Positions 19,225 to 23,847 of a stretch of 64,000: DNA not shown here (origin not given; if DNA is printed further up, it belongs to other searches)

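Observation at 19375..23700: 1441-aa protein fusing two activase ATPase domains to a large Cys-rich domain, leading the aromatic island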

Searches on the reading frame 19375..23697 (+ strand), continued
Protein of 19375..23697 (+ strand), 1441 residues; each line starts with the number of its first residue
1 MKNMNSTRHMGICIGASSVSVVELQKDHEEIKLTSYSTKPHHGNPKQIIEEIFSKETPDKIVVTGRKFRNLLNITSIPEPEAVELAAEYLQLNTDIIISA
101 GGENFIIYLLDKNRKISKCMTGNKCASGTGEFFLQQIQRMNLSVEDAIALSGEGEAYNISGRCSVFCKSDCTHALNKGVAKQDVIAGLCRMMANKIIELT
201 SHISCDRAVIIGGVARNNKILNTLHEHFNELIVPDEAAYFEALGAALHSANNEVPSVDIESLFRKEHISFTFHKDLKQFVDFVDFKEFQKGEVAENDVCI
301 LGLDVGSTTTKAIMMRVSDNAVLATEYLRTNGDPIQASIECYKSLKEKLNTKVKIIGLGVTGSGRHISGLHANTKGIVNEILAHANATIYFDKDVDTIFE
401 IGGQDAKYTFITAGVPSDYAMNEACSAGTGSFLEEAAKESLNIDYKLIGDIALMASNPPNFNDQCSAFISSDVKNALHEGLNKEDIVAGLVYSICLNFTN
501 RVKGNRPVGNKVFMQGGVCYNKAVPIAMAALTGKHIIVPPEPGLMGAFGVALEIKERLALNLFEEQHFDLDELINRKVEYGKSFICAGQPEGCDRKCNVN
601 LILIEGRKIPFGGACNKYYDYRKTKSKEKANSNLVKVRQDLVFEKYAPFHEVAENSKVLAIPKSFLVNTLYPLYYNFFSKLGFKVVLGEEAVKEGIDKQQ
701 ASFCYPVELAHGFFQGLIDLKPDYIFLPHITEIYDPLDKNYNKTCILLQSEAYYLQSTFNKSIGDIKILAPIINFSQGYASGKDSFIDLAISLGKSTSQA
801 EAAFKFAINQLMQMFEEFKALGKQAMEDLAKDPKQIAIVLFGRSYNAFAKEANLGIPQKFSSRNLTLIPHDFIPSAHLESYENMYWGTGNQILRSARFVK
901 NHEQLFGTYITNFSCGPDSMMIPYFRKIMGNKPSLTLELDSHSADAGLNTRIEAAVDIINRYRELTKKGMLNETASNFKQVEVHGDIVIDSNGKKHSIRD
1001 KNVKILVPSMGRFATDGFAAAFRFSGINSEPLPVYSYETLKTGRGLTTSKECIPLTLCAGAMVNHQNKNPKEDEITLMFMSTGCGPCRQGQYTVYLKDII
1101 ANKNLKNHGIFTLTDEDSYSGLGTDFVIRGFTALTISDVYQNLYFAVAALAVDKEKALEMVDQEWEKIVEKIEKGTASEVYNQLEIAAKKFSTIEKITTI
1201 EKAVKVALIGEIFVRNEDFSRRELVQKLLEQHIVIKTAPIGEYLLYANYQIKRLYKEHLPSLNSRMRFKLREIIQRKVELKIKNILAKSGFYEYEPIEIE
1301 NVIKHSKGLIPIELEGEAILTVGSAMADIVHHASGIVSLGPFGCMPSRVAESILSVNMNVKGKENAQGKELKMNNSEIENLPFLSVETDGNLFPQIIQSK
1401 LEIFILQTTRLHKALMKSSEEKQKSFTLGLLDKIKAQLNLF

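Call 23: find_encoding_contigs(protein=P0074, flank=8000, max_places=2)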
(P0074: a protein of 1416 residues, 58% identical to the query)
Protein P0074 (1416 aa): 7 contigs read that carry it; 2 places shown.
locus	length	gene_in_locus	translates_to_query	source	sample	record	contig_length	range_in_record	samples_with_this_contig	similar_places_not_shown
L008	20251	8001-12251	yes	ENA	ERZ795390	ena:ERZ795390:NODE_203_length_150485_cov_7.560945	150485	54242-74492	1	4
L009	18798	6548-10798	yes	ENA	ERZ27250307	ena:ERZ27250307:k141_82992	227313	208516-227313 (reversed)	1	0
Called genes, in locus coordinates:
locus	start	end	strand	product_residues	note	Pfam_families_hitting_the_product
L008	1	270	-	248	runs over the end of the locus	PF13489:Methyltransf_23, PF07021:MetW, PF13847:Methyltransf_31, PF08241:Methyltransf_11, PF08242:Methyltransf_12 (weak), PF13649:Methyltransf_25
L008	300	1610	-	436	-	PF00251:Glyco_hydro_32N (faint), PF22847:Glyco_hydro_43_rel (faint), PF04616:Glyco_hydro_43 (faint), PF04041:Glyco_hydro_130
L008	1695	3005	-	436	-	PF22847:Glyco_hydro_43_rel (faint), PF04616:Glyco_hydro_43 (faint), PF04041:Glyco_hydro_130 (weak), PF00251:Glyco_hydro_32N (weak)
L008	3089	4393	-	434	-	PF22847:Glyco_hydro_43_rel (faint), PF00251:Glyco_hydro_32N (faint), PF04041:Glyco_hydro_130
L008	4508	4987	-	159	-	-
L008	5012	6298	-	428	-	-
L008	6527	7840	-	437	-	PF26314:MptA_B_family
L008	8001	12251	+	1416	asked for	PF01869:BcrAD_BadFG, PF09989:DUF2229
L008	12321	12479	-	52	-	-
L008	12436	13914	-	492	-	PF00128:Alpha-amylase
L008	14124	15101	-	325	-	PF00483:NTP_transferase, PF12804:NTP_transf_3, PF25084:LbH_EIF2B (weak), PF00132:Hexapep (weak), PF25087:GMPPB_C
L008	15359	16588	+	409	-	PF00089:Trypsin (weak), PF18962:Por_Secre_tail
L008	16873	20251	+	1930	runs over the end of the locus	PF13620:CarboxypepD_reg (faint)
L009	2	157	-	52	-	?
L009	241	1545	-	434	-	PF22847:Glyco_hydro_43_rel (faint), PF00251:Glyco_hydro_32N (faint), PF04041:Glyco_hydro_130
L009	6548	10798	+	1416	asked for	PF01869:BcrAD_BadFG, PF09989:DUF2229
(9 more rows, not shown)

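Call 38: find_related_loci(query=A1, collection=genome_contigs, flank=10000)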
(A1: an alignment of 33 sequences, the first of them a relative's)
Query A1 (1441 aa) in genome_contigs; peptide patterns used: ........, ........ (x = any residue, [..] = any of these).
600 stretches matched a pattern (row limit reached: there are more); 581 encode a relative of the query (tblastn E <= 1e-3); the best 80 are kept; 80 distinct loci.
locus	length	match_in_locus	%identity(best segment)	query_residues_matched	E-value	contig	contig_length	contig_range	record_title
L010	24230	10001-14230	73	6-1415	0e+0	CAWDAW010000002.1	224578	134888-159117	MAG: uncultured Prolixibacteraceae bacterium isolate MFD01721.bin.1.284 genome assembly, contig: contig_10233, whole gen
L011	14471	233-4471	72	6-1426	0e+0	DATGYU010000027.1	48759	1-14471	MAG TPA_asm: Prolixibacteraceae bacterium isolate SMAG_U10644 k141_2891, whole genome shotgun sequence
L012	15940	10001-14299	60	8-1439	0e+0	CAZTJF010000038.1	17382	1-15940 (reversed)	MAG TPA_asm: uncultured Ignavibacteriaceae bacterium isolate SRP173033_co3_36 genome assembly, contig: NODE_4003_length_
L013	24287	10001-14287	60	10-1437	0e+0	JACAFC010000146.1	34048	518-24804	MAG: Ignavibacteriaceae bacterium isolate L.E.IG.6 k119_1325836, whole genome shotgun sequence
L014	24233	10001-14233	58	5-1415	0e+0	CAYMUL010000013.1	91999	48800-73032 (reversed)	MAG TPA_asm: uncultured Ignavibacteriaceae bacterium isolate SRP323723_co1_87 genome assembly, contig: NODE_211_length_9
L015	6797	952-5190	59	7-1418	0e+0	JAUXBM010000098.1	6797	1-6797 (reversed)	MAG: Chlorobiota bacterium isolate CSMAG_2799 CSMAG_2799_k117_2720556_length_6797_cov_170.7455, whole genome shotgun seq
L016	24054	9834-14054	58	8-1417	0e+0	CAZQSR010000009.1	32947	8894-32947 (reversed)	MAG TPA_asm: uncultured Ignavibacteriaceae bacterium isolate binchicken_co190_329 genome assembly, contig: NODE_2628_len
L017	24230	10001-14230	58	10-1422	0e+0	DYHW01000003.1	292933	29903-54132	MAG TPA_asm: Melioribacter sp. isolate DR5_37_169 Afr_mines_DR5_3_length_292933_cov_70_591605, whole genome shotgun sequ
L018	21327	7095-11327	57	8-1417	0e+0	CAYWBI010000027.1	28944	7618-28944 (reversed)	MAG TPA_asm: uncultured Calditrichaceae bacterium isolate SRP216583_co1_253 genome assembly, contig: NODE_1087_length_28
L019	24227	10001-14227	57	10-1416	0e+0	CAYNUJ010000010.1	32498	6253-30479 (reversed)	MAG TPA_asm: uncultured Melioribacteraceae bacterium isolate SRP216583_co1_164 genome assembly, contig: NODE_904_length_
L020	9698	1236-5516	61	8-1436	0e+0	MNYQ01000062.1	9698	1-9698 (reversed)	MAG: Ignavibacteria bacterium CG2_30_36_16 cg2_3.0_scaffold_8263_c, whole genome shotgun sequence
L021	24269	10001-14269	54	10-1428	0e+0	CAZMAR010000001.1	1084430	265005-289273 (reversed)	MAG TPA_asm: uncultured Ignavibacteriaceae bacterium isolate binchicken_co135_97 genome assembly, contig: NODE_2_length_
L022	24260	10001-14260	53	4-1424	0e+0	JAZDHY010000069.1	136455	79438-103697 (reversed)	MAG: bacterium isolate MEGAHIT-group-0.373 k141_19720779, whole genome shotgun sequence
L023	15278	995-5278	52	8-1427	0e+0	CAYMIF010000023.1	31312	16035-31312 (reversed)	MAG TPA_asm: uncultured Methanosarcinales archaeon isolate SRP141376_co4_74 genome assembly, contig: NODE_2595_length_31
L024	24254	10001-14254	53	2-1415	0e+0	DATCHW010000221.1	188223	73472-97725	MAG TPA_asm: Ignavibacteria bacterium isolate SMAG_U7843 k141_689018, whole genome shotgun sequence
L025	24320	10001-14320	52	10-1441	0e+0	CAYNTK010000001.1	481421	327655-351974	MAG TPA_asm: uncultured Ignavibacteriaceae bacterium isolate SRP278314_co2_258 genome assembly, contig: NODE_9_length_48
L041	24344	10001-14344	49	8-1418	0e+0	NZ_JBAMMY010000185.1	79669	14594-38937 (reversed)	Desulfobacterium sp. N47 k141_702, whole genome shotgun sequence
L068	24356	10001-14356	48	3-1441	0e+0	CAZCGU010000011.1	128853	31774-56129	MAG TPA_asm: uncultured Pelotomaculum sp. isolate SRP241326_co3_1 genome assembly, contig: NODE_235_length_128853_cov_12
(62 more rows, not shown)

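Call 43: search_dna_similar(query=window:19375-23697:+, collection=plasmids, mode=protein, max_evalue=1e-20, max_rows=25)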
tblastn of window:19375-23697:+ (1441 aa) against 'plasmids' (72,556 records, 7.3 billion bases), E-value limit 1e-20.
Records with a match: 11; places in all: 12; records where one place covers at least 80% of the query: 3.
Best place of each record, by identity: <60% 11.
By first word of the organism name: Listeria 2; Fusobacterium 2; Acetoanaerobium 1; Paraclostridium 1; Haliovirga 1; Collinsella 1; Subdoligranulum 1; Brevibacillus 1; Monoglobus 1.
By predicted mobility (MOB-suite, as given by PLSDB): non-mobilizable 11.
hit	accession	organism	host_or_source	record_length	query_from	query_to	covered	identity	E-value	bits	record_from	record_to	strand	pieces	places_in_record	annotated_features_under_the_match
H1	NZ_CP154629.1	Acetoanaerobium noterae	cell culture,Sludge of a digestion ...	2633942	4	1350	93%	24.8%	1e-91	337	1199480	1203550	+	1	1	none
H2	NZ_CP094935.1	Paraclostridium bifermentans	Homo sapiens,feces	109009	118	1253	79%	28.6%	4e-115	409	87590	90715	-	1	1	acyl-CoA dehydratase activase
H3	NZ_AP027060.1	Haliovirga abyssi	-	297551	10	1232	85%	25.0%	6e-70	268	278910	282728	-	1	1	acyl-CoA dehydratase activase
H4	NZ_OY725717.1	Collinsella aerofaciens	-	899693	157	1349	83%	24.5%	6e-70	268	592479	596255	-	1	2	acyl-CoA dehydratase activase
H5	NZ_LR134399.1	Listeria monocytogenes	Homo sapiens,Vein blood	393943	9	929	64%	27.6%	1e-74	283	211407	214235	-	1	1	2-hydroxyacyl-CoA dehydratase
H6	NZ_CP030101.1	Listeria monocytogenes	Environment,water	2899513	9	929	64%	27.6%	1e-75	286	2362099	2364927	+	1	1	none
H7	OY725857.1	Subdoligranulum variabile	-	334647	10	954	66%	26.7%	2e-61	241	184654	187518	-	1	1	none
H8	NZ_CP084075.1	Fusobacterium vincentii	-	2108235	10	954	66%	25.9%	3e-60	237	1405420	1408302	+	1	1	none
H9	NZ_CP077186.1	Fusobacterium animalis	Homo sapiens,resected colorectal tumor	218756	10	954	66%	25.1%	2e-58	231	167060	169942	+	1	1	acyl-CoA dehydratase activase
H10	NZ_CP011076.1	Brevibacillus laterosporus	Oryza sativa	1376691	157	595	30%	25.3%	7e-28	131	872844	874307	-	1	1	none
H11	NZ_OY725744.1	Monoglobus pectinilyticus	-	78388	301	627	23%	33.3%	1e-39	169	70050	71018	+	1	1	acyl-CoA dehydratase activase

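Call 46: get_annotated_region(hit=H6, flank=4000)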
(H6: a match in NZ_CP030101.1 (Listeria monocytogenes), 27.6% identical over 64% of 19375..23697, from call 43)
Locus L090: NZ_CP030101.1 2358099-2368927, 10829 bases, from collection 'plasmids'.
description: Listeria monocytogenes strain FDAARGOS_57 plasmid unnamed, complete sequence
organism: Listeria monocytogenes (NCBI taxid 1639)
taxonomy: Bacteria; Bacillota; Bacilli; Bacillales; Listeriaceae; Listeria; Listeria monocytogenes
host: -; source: Environment,water; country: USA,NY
typing (MOB-suite, as given by PLSDB): non-mobilizable
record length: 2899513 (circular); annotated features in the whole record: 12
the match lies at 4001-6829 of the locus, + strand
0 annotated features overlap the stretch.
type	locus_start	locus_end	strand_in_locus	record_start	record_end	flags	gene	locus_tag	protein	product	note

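Call 53: find_homologous_proteins(query=L041:9947-14347:+, max_evalue=1e-50)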
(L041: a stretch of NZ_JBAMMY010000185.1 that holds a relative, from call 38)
Query L041:9947-14347:+ (1467 aa): 6913 proteins with E <= 1e-50 among 8000 candidates; the best 120 are listed.
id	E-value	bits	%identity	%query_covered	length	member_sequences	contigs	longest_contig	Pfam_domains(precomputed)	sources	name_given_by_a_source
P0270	0.0e+0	3353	100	100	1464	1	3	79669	PF01869.27,PF09989.16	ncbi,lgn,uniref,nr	ncbi:acyl-CoA dehydratase activase [Desulfobacterium sp. N47]|uniref:Activase n=1 Tax=uncultured Des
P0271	0.0e+0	3032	89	100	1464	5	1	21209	PF01869.27,PF09989.16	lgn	-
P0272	0.0e+0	2942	87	100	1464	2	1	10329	PF01869.27,PF09989.16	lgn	-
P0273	0.0e+0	2919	87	100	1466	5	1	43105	PF01869.27,PF09989.16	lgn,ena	-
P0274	0.0e+0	2859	85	100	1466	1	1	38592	PF01869.27,PF02782.23,PF09989.16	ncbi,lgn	-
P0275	0.0e+0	2560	75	100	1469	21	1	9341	PF01869.27,PF02782.23,PF09989.16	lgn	-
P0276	0.0e+0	2523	75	99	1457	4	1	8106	PF01869.27,PF02782.23,PF09989.16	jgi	-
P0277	0.0e+0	2521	74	99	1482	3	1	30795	PF01869.27,PF02782.23,PF09989.16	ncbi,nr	ncbi:MAG: acyl-CoA dehydratase activase [Desulfobacterales bacterium]|nr:acyl-CoA dehydratase activa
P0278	0.0e+0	2512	74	99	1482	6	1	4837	PF01869.27,PF02782.23,PF09989.16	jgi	-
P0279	0.0e+0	2506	74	99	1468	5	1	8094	PF01869.27,PF02782.23,PF09989.16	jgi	-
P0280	0.0e+0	2494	72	99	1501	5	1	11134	PF01869.27,PF02782.23,PF09989.16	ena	-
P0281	0.0e+0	2481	74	99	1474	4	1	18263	PF01869.27,PF09989.16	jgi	-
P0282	0.0e+0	2467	72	99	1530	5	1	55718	PF01869.27,PF02782.23,PF09989.16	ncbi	-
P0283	0.0e+0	2413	71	99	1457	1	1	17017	PF01869.27,PF02782.23,PF09989.16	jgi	jgi:predicted CoA-substrate-specific enzyme activase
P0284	0.0e+0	2284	67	99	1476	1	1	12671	PF01869.27,PF02782.23,PF09989.16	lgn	-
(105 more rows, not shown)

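Call 65: search_protein_families(library=pfam, proteins=[L090:5702-8422:+], max_evalue=10)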
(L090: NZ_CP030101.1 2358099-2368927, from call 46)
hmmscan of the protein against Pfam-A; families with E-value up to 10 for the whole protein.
L090:5702-8422:+ (907 aa): 1 family
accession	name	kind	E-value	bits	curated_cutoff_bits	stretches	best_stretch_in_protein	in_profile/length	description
PF09989.15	DUF2229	-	1.2e-86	290.3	29.4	2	100-317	1-218/218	CoA enzyme activase uncharacterised domain (DUF2229)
